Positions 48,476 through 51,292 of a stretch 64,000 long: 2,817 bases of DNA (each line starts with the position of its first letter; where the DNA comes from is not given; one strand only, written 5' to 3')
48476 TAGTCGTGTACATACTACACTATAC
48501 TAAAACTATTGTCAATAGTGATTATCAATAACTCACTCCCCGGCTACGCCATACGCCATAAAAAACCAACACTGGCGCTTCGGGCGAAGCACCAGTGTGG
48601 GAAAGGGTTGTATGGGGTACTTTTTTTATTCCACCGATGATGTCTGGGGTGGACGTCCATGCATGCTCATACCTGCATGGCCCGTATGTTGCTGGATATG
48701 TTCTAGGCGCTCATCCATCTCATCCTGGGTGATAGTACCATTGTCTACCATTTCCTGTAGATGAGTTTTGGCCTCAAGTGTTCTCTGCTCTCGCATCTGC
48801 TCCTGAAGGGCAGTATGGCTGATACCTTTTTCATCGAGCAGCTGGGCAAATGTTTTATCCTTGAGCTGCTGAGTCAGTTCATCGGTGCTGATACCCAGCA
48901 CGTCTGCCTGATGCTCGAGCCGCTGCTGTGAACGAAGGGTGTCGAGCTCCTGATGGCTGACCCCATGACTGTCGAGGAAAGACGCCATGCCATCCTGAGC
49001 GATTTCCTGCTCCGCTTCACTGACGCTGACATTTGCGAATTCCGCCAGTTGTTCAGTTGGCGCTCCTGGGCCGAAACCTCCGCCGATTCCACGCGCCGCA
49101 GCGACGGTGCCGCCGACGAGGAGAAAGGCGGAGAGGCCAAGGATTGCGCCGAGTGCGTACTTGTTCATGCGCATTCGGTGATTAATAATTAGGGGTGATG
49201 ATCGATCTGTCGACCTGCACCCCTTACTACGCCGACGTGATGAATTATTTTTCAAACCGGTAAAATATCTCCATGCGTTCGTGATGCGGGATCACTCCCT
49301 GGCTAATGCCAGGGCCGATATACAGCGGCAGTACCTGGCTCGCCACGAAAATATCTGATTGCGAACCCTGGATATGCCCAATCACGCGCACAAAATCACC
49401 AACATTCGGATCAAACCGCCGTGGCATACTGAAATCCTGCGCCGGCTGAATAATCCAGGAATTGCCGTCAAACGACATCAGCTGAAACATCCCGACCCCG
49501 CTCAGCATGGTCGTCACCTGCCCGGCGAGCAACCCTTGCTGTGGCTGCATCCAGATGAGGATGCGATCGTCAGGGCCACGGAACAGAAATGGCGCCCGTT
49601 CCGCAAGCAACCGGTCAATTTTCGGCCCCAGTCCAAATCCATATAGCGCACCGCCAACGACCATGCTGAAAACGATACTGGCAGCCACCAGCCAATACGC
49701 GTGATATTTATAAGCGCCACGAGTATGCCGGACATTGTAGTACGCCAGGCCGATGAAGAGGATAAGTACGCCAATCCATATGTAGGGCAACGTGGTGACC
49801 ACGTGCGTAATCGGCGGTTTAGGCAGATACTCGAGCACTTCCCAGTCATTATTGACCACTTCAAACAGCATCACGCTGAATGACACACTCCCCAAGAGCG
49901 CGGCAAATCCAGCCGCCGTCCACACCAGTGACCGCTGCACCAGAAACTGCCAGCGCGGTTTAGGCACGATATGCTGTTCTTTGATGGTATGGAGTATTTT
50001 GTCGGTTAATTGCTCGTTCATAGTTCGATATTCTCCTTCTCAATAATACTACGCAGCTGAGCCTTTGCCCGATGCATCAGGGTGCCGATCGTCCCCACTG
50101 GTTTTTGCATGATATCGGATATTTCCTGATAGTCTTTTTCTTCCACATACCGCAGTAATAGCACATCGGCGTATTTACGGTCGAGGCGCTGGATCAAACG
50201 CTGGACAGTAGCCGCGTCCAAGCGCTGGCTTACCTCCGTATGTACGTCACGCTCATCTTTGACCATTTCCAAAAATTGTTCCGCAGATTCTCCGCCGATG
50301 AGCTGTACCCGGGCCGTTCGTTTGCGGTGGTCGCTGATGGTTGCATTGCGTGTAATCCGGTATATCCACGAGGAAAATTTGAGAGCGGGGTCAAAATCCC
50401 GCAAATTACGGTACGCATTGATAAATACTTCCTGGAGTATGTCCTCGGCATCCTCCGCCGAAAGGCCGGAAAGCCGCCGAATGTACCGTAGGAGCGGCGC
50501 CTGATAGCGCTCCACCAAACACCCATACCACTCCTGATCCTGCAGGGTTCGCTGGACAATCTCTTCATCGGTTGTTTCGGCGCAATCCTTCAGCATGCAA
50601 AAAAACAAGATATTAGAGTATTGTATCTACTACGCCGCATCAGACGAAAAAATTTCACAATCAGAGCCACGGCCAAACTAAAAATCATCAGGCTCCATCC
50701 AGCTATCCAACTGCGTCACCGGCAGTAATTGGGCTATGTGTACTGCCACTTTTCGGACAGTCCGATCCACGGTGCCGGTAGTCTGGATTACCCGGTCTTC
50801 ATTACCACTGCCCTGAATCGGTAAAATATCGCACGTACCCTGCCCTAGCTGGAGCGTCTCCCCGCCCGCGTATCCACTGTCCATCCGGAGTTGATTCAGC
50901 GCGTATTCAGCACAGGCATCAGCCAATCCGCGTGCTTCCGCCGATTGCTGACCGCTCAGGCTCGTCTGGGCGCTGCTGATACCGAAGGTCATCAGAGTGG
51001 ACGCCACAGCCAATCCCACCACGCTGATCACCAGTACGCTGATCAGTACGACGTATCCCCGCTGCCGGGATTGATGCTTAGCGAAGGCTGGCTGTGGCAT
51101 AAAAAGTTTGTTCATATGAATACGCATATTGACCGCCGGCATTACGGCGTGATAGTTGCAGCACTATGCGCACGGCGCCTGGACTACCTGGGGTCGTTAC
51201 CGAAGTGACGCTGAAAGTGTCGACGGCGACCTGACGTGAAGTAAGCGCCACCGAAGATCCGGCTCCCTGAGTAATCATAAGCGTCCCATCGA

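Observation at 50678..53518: Cluster of four type IV pilin-like genes including a PilV-like pilin fused to a six-bladed LVIVD-repeat propeller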

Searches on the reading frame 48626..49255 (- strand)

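Call 3: search_protein_families(library=pfam, proteins=[window:48626-49255:-], max_evalue=0.1)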
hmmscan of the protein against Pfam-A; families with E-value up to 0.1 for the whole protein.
window:48626-49255:- (209 aa): 6 families
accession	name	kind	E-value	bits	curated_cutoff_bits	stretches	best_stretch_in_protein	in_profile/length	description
PF08044.16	DUF1707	-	0.0036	17.7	27.6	1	163-187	12-36/53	DUF1707 SHOCT-like domain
PF09312.16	SurA_N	-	0.011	16.3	30.8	0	168-197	6-35/118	SurA N-terminal domain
PF17194.10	AbiEi_3_N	-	0.011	16.2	26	0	136-158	19-41/93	Transcriptional regulator, AbiEi antitoxin N-terminal domain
PF21616.3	Topo-V_HhH_2_2nd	-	0.022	15.2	27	0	134-152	1-19/58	Topoisomerase V, second (HhH)2 tandem domain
PF13354.11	Beta-lactamase2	-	0.065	13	22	0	124-189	91-148/214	Beta-lactamase enzyme family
PF13624.11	SurA_N_3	-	0.086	13.1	27.2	0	78-159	62-157/162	SurA-like N-terminal domain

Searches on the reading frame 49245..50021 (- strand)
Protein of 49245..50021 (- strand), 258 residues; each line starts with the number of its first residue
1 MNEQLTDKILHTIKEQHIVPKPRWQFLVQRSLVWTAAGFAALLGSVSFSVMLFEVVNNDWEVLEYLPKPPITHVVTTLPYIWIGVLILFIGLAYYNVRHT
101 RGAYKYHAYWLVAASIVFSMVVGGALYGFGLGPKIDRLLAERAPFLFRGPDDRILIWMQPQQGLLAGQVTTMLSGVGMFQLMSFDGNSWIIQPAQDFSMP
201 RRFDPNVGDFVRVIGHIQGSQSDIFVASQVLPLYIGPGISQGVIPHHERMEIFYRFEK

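Call 3: search_protein_families(library=pfam, proteins=[window:49245-50021:-], max_evalue=0.1)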
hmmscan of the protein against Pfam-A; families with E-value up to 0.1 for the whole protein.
window:49245-50021:- (258 aa): 1 family
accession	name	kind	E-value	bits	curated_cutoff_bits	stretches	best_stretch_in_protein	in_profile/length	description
PF13664.11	DUF4149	-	0.013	16.2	24.6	1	80-142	41-100/102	Domain of unknown function (DUF4149)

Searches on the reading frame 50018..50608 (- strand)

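Call 3: search_protein_families(library=pfam, proteins=[window:50018-50608:-], max_evalue=0.1)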
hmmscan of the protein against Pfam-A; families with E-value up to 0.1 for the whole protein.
window:50018-50608:- (196 aa): 4 families
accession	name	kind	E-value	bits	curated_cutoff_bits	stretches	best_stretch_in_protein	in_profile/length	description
PF04542.20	Sigma70_r2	-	4.6e-17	62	24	1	31-98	1-69/71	Sigma-70 region 2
PF08281.18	Sigma70_r4_2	-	1.5e-14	53.8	25.7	1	135-185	4-54/54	Sigma-70, region 4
PF04545.22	Sigma70_r4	-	7.4e-08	32.2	24.1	1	139-186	2-49/50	Sigma-70, region 4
PF09273.16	Rubis-subs-bind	-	0.078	14.1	21.6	0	97-144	39-89/128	Rubisco LSMT substrate-binding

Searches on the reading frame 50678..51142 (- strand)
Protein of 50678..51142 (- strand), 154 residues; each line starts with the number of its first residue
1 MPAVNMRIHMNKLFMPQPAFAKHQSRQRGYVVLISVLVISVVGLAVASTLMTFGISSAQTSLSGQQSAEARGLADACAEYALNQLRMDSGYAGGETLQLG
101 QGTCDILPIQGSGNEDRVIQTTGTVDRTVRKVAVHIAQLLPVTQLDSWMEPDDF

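Call 3: search_protein_families(library=pfam, proteins=[window:50678-51142:-], max_evalue=0.1)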
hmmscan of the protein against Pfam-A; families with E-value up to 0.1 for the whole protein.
window:50678-51142:- (154 aa): 0 families

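Call 4: search_protein_families(library=ncbifam, proteins=[window:50678-51142:-], max_evalue=0.1)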
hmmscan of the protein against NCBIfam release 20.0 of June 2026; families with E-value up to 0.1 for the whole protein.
window:50678-51142:- (154 aa): 1 family
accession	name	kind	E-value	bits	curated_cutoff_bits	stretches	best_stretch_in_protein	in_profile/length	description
NF037980.1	T2SS_GspK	equivalog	0.043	13.3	130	1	27-101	1-74/307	type II secretion system minor pseudopilin GspK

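Call 30: search_solved_structures(query=window:50678-51142:-, max_evalue=10)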
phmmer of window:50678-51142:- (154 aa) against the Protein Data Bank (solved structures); distinct sequences matched with E-value up to 10: 0.

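Call 53: search_protein_families(library=pfam, alignment_id=A3, max_evalue=0.05)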
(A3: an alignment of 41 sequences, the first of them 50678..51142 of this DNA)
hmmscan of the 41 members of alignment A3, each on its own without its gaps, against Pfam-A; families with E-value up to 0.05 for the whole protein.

A. member 1, window:50678-51142:- (154 aa): 0 families

B. families by the number of members that match (of 41 scanned): 12 families
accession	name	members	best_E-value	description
PF14173.11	ComGG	10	7.1e-07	ComG operon protein 7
PF17963.7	Big_9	1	0.011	Bacterial Ig domain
PF10100.14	Staph_opine_DH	1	0.013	Staphylopine dehydrogenase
PF14341.11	PilX_N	1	0.016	PilX N-terminal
PF11446.13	DUF2897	1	0.024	Protein of unknown function (DUF2897)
PF19589.4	DUF6095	1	0.03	Family of unknown function (DUF6095)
PF03360.21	Glyco_transf_43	1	0.033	Glycosyltransferase family 43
PF22036.2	MoaF_like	1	0.033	MoaF-like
PF08235.19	LNS2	1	0.035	LNS2 (Lipin/Ned1/Smp2)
PF09134.16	Invasin_D3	1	0.043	Invasin, domain 3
PF04200.17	Lipoprotein_17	1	0.043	Lipoprotein associated domain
PF06715.18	Gp5_C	1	0.048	Gp5 C-terminal repeat (3 copies)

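Call 64: find_homologous_proteins(query=window:50681-51100:-, max_evalue=0.001)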
Query seq(140 aa) (140 aa): 8 proteins with E <= 0.001 among 33 candidates.
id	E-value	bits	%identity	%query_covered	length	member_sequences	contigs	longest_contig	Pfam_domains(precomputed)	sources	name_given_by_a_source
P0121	7.7e-82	290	98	100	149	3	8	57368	-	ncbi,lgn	-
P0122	6.2e-37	145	55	96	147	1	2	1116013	-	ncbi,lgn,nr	ncbi:MAG: hypothetical protein HZC01_04525 [Candidatus Kerfeldbacteria bacterium]|nr:hypothetical pr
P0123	7.1e-36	141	55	91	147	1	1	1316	-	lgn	-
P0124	1.3e-28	118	46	93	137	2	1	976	-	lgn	-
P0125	5.9e-27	112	46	90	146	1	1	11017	-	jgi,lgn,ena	-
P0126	3.4e-25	107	47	90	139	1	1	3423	-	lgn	-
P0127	4.8e-25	106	45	95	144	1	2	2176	-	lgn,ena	-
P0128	1.5e-21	95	44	89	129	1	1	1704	-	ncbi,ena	-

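Call 65: find_encoding_contigs(protein=P0122, flank=10000, max_places=2)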
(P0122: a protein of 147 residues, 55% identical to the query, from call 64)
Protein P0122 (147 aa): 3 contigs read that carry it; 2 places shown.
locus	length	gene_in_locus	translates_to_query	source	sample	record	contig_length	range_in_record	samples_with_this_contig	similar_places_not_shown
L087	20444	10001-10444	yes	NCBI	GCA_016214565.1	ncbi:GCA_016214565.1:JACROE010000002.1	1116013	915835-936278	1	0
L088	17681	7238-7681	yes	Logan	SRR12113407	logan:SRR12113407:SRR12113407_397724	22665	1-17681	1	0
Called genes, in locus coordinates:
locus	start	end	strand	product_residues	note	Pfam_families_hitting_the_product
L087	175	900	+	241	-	PF00318:Ribosomal_S2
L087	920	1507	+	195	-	PF00889:EF_TS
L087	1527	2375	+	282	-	PF13424:TPR_12 (faint), PF00515:TPR_1 (faint), PF07719:TPR_2 (faint), PF13181:TPR_8 (faint), PF13428:TPR_14 (faint), PF13432:TPR_16 (faint), PF13414:TPR_11 (weak), PF14559:TPR_19 (faint)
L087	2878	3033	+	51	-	PF00471:Ribosomal_L33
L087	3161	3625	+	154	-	PF00258:Flavodoxin_1 (weak)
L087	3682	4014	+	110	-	PF03551:PadR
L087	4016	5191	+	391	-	-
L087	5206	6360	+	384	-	-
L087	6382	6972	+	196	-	-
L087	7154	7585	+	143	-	-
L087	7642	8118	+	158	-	PF07963:N_methyl (faint)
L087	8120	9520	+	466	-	PF09826:Beta_propel (faint), PF08309:LVIVD (faint)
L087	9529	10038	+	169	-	PF07963:N_methyl (weak)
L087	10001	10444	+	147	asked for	-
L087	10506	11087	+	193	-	PF04542:Sigma70_r2, PF08281:Sigma70_r4_2, PF04545:Sigma70_r4 (weak)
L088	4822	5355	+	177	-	PF07963:N_methyl (faint)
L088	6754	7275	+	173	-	PF07963:N_methyl (weak)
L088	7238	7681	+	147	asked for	-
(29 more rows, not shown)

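Call 66: find_encoding_contigs(protein=P0121, flank=10000, max_places=3)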
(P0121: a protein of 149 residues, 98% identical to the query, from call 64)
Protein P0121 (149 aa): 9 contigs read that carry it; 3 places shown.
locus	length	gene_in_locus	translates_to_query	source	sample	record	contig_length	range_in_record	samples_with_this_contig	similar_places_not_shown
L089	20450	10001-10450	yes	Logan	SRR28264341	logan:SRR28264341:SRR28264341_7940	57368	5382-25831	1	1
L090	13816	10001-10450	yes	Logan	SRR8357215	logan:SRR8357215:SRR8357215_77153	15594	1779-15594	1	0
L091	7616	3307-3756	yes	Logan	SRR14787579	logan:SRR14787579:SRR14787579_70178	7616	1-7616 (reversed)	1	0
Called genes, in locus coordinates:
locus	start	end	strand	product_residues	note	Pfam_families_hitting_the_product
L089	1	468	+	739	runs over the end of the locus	PF00403:HMA, PF00122:E1-E2_ATPase, PF00702:Hydrolase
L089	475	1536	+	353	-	PF13386:DsbD_2, PF13473:Cupredoxin_1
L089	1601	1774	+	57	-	PF00403:HMA (weak)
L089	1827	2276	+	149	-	PF00293:NUDIX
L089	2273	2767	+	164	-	PF00258:Flavodoxin_1, PF12641:Flavodoxin_3, PF12724:Flavodoxin_5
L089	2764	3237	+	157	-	PF08803:ydhR (weak)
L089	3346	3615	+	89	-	-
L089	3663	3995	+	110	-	-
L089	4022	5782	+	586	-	PF13185:GAF_2 (weak), PF00512:HisKA, PF02518:HATPase_c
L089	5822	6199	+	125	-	PF00072:Response_reg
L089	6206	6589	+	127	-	PF00072:Response_reg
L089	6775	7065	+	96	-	-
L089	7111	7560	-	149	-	PF13473:Cupredoxin_1 (weak)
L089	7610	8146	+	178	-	PF07963:N_methyl (weak)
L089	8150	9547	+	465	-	PF08309:LVIVD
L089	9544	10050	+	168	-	PF07963:N_methyl (weak)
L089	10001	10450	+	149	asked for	-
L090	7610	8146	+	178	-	PF07963:N_methyl (weak)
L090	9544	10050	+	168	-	PF07963:N_methyl (weak)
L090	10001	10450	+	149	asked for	-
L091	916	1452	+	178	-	PF07963:N_methyl (weak)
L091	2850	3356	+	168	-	PF07963:N_methyl (weak)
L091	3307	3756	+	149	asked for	-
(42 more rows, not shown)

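Call 75: predict_structure(alignment_id=A5)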
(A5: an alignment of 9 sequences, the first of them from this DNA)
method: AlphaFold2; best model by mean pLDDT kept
length: 140 residues; sequences in the alignment: 9
mean_pLDDT: 75.8   pTM: 0.61
mean pLDDT of the five models: 75.8, 75.3, 71.1, 70.6, 65.2
residues with pLDDT >= 90: 34; 70-90: 58; 50-70: 33; < 50: 15
segments of 3 or more residues with pLDDT < 50: 4-16
pLDDT, mean of each block of 10 residues (from residue 1): 43 49 57 56 64 86 90 88 87 89 91 90 86 84
secondary structure, 60 per line:
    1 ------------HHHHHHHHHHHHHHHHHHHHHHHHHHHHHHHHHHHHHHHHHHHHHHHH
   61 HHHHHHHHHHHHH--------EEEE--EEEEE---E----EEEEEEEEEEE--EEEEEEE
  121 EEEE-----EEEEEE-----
elements in order: H13-73 E82-85 E88-92 E101-111 E114-124 E130-135

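Call 77: fold_search(model_id=the predicted structure, library=pdb)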
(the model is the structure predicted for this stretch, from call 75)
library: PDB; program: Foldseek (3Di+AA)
matches with E <= 10: 240; with E <= 0.001: 0
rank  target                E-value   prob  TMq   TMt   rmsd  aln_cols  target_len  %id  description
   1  5kph_MODEL_1_A        6.5e-01  0.66  0.31  0.47   8.3        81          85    7  Solution NMR Structure of Denovo Beta Sheet Design Protein, Northeast Structural Genomics Consortium (NESG) Ta (released 2016-09-28)
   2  8zxj_A                7.3e-01  0.13  0.20  0.27  11.3        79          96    6  Sweet protein MNEI-Mut 6-1 (released 2025-06-18)
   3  8zxt_A                7.3e-01  0.13  0.20  0.27  11.3        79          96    6  sweet protein MNEI-Mut 6-3 (released 2025-06-18)
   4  2hc1                  8.2e-01  0.60  0.24  0.13   3.0        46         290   11  Engineered catalytic domain of protein tyrosine phosphatase HPTPbeta. (released 2006-06-27)
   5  9fwf_C                9.7e-01  0.23  0.26  0.18   8.2        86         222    6  N-VelcroVax HBcAg with SUMO-Affimer inserted at N-terminus (T=4 VLP) (released 2025-02-26)
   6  8zxy_A                9.7e-01  0.12  0.20  0.27  11.3        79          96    6  sweet protein MNEI-Mut 6-2 (released 2025-06-18)
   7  5z1p_A                1.0e+00  0.09  0.19  0.25  11.4        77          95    6  Structural basis of the improved sweetness and stability of the single-chain sweet-tasting protein monellin (MNEI) (released 2018-02-21)
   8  5ohm_J                1.0e+00  0.08  0.19  0.25  12.1        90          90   10  K33-specific affimer bound to K33 diUb (released 2017-10-04)
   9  3q2p_A                1.1e+00  0.12  0.21  0.28  11.2        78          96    6  Reduced sweetness of a monellin (MNEI) mutant results from increased protein flexibility and disruption of a distant p (released 2011-04-06)
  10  7cd7_A                1.3e+00  0.10  0.20  0.26  11.1        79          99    8  GFP-40/GFPuv complex, Form I (released 2021-01-13)
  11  1u7h_B                1.4e+00  0.33  0.32  0.15  10.4        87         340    9  Structure and a Proposed Mechanism for Ornithine Cyclodeaminase from Pseudomonas putida (released 2004-11-09)
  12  5z1p_D                1.4e+00  0.10  0.20  0.28  11.5        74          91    5  Structural basis of the improved sweetness and stability of the single-chain sweet-tasting protein monellin (MNEI) (released 2018-02-21)
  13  8ovw_P                1.5e+00  0.20  0.28  0.17   8.3        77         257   12  Cryo-EM structure of CBF1-CCAN bound topologically to centromeric DNA (released 2023-08-09)
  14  4y8d_A                1.5e+00  0.18  0.21  0.13   4.7        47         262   13  Crystal structure of Cyclin-G associated kinase (GAK) complexed with selective 12i inhibitor (released 2015-04-08)
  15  3pyj                  1.5e+00  0.09  0.20  0.27  11.5        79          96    8  Reduced sweetness of a monellin (MNEI) mutant results from increased protein flexibility and disruption of a distant pol (released 2011-04-06)
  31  7o5y_D                2.1e+00  0.12  0.26  0.27   6.1        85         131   12  PilA minor pilin of Streptococcus sanguinis type IV pili (released 2022-04-20)
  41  7o5y_C                2.6e+00  0.11  0.30  0.31   6.1       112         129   10  PilA minor pilin of Streptococcus sanguinis type IV pili (released 2022-04-20)
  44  7o5y_A                2.8e+00  0.57  0.48  0.53   5.4       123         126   10  PilA minor pilin of Streptococcus sanguinis type IV pili (released 2022-04-20)
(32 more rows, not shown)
